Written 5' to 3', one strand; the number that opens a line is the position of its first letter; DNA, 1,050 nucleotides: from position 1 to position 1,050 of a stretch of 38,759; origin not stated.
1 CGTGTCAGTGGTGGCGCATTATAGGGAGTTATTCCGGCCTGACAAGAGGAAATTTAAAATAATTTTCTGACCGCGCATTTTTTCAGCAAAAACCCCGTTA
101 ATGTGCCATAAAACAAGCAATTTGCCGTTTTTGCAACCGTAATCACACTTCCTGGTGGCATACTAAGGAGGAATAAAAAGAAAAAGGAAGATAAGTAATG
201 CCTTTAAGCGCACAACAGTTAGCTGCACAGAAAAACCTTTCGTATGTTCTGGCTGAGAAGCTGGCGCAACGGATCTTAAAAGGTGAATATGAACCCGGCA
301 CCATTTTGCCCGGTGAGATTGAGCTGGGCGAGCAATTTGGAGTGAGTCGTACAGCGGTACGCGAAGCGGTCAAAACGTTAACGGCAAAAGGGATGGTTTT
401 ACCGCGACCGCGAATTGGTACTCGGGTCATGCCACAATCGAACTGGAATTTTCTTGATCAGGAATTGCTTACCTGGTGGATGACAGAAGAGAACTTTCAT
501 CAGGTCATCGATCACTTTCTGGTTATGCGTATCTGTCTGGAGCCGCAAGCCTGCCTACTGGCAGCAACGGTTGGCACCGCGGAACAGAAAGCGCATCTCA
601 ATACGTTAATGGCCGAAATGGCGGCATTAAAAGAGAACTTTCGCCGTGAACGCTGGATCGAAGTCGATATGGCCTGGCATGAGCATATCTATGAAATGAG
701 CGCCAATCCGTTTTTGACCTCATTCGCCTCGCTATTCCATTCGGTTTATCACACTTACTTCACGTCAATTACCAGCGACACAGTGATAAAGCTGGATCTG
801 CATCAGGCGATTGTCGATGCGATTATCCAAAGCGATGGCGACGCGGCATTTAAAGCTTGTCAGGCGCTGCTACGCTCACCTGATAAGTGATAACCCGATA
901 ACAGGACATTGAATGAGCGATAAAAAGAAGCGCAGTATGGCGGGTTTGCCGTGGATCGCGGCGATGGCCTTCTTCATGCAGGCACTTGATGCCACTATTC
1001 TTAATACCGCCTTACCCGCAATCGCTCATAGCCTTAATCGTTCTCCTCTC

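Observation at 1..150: Window opens inside an rRNA operon P1 promoter firing away from yieP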

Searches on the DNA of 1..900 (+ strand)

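Call 5: search_dna_similar(query=window:1-900:+, collection=ecoli_genomes, mode=near, max_rows=15)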
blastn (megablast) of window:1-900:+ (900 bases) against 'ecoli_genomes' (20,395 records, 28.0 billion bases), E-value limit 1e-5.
Records with a match: 5429; places in all: 21707; records where one place covers at least 80% of the query: 5425.
Genomes with a match: 5426 of 5426; with a place that covers at least 80% of the query: 5424. Places per genome that has any: lowest 3, median 4, highest 7. On chromosomes: 21703 places; on plasmids: 4.
Best place of each record, by identity: >=99% 1936; 95-99% 3493.
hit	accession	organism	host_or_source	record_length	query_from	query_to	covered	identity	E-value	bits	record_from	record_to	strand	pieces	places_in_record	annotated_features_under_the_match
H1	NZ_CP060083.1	Escherichia coli strain G1/2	Homo sapiens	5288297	1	900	100%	100.0%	0e+0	1663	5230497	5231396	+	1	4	yieP: FadR/GntR family transcriptional regulator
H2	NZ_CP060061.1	Escherichia coli strain G6/7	Homo sapiens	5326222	1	900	100%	100.0%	0e+0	1663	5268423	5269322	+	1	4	yieP: FadR/GntR family transcriptional regulator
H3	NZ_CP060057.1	Escherichia coli strain G8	Homo sapiens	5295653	1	900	100%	100.0%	0e+0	1663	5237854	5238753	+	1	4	yieP: FadR/GntR family transcriptional regulator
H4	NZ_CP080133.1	Escherichia coli strain PK8277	chicken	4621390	1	900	100%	100.0%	0e+0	1663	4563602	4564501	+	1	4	yieP: FadR/GntR family transcriptional regulator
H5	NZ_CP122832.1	Escherichia coli strain ETEC1730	Sus scrofa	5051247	1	900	100%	100.0%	0e+0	1663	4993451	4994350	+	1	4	yieP: FadR/GntR family transcriptional regulator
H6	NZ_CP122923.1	Escherichia coli strain ETEC1703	Sus scrofa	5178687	1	900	100%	100.0%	0e+0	1663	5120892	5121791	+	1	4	yieP: FadR/GntR family transcriptional regulator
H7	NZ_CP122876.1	Escherichia coli strain ETEC1717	Sus scrofa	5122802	1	900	100%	100.0%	0e+0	1663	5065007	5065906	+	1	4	yieP: FadR/GntR family transcriptional regulator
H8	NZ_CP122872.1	Escherichia coli strain ETEC1718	Sus scrofa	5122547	1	900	100%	100.0%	0e+0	1663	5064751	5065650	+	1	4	yieP: FadR/GntR family transcriptional regulator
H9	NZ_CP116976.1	Escherichia coli strain CUVM53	Sus scrofa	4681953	1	900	100%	100.0%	0e+0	1663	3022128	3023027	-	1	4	yieP: FadR/GntR family transcriptional regulator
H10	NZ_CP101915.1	Escherichia coli strain Evo1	missing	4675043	1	900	100%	100.0%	0e+0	1663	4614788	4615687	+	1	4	yieP: FadR/GntR family transcriptional regulator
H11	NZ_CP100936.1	Escherichia coli strain ET650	Hoplobatrachus rugulosus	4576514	1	900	100%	100.0%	0e+0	1663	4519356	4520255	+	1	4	yieP: FadR/GntR family transcriptional regulator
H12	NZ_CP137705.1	Escherichia coli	missing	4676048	1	900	100%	100.0%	0e+0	1663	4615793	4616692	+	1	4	yieP: FadR/GntR family transcriptional regulator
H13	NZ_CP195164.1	Escherichia coli strain G47-1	Homo sapiens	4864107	1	900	100%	100.0%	0e+0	1663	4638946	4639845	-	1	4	yieP: FadR/GntR family transcriptional regulator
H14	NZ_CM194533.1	Escherichia coli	pressure-relief and ventilation ...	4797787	1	900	100%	100.0%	0e+0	1663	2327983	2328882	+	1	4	yieP: FadR/GntR family transcriptional regulator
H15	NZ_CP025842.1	Escherichia coli strain 720632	Homo sapiens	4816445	1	900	100%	99.9%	0e+0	1657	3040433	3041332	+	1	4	yieP: FadR/GntR family transcriptional regulator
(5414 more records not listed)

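Call 7: get_annotated_region(hit=H1, flank=6500)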
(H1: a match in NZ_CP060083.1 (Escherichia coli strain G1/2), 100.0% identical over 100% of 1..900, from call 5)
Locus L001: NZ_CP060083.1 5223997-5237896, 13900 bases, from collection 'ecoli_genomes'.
description: Escherichia coli strain G1/2 chromosome, complete genome
organism: Escherichia coli strain G1/2 (NCBI taxid 562)
replicon: chromosome; assembly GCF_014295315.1
host: Homo sapiens; source: feces from healthy individual; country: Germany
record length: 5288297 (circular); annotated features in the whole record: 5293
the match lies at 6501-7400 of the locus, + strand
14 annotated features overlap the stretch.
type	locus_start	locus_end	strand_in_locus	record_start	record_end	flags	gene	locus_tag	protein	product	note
CDS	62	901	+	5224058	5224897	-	hdfR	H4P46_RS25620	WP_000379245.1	HTH-type transcriptional regulator HdfR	-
tRNA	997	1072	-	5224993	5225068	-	-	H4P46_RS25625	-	tRNA-Trp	-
tRNA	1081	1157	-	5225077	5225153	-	-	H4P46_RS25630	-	tRNA-Asp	-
rRNA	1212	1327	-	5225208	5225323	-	rrf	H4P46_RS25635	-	5S ribosomal RNA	-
rRNA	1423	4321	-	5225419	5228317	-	-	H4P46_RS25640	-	23S ribosomal RNA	-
tRNA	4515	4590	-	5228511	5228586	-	-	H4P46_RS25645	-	tRNA-Glu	-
rRNA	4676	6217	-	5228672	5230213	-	-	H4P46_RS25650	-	16S ribosomal RNA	-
CDS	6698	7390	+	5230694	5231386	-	yieP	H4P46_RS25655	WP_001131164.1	FadR/GntR family transcriptional regulator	-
CDS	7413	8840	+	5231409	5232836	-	mdtD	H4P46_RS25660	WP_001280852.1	multidrug transporter subunit MdtD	-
CDS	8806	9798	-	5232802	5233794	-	rbsR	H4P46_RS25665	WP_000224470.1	ribose operon transcriptional repressor RbsR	-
CDS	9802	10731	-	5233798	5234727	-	rbsK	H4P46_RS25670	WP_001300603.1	ribokinase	-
CDS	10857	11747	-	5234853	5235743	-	rbsB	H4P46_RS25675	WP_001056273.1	ribose ABC transporter substrate-binding protein RbsB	-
CDS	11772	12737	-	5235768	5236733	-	rbsC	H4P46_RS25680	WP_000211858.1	ribose ABC transporter permease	-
CDS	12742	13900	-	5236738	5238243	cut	rbsA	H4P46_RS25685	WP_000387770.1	ribose ABC transporter ATP-binding protein RbsA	-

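Call 10: search_rna_families(source=L001, start=900, end=6800, threshold=gathering)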
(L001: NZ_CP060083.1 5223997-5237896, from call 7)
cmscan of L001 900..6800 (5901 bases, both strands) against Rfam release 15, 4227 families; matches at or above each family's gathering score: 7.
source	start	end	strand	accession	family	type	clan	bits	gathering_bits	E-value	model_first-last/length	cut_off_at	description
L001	1423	4321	-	RF02541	LSU_rRNA_bacteria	Gene; rRNA;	CL00112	2849.9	50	0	1-2925/2925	no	Bacterial large subunit ribosomal RNA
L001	4676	6217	-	RF00177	SSU_rRNA_bacteria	Gene; rRNA;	CL00111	1578.9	50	0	1-1533/1533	no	Bacterial small subunit ribosomal RNA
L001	4329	4437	-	RF01830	StyR-44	Gene;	-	124.9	54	1.8e-20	1-107/107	no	Salmonella enterica Typhi npcRNA 44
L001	1212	1327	-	RF00001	5S_rRNA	Gene; rRNA;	CL00113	90.4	38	3.7e-19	1-120/120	no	5S ribosomal RNA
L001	1084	1157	-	RF00005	tRNA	Gene; tRNA;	CL00001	67.7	29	1.3e-13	1-71/71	no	tRNA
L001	1000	1072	-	RF00005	tRNA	Gene; tRNA;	CL00001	64.6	29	8.9e-13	1-71/71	no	tRNA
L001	4518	4590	-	RF00005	tRNA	Gene; tRNA;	CL00001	60.1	29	1.5e-11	1-71/71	no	tRNA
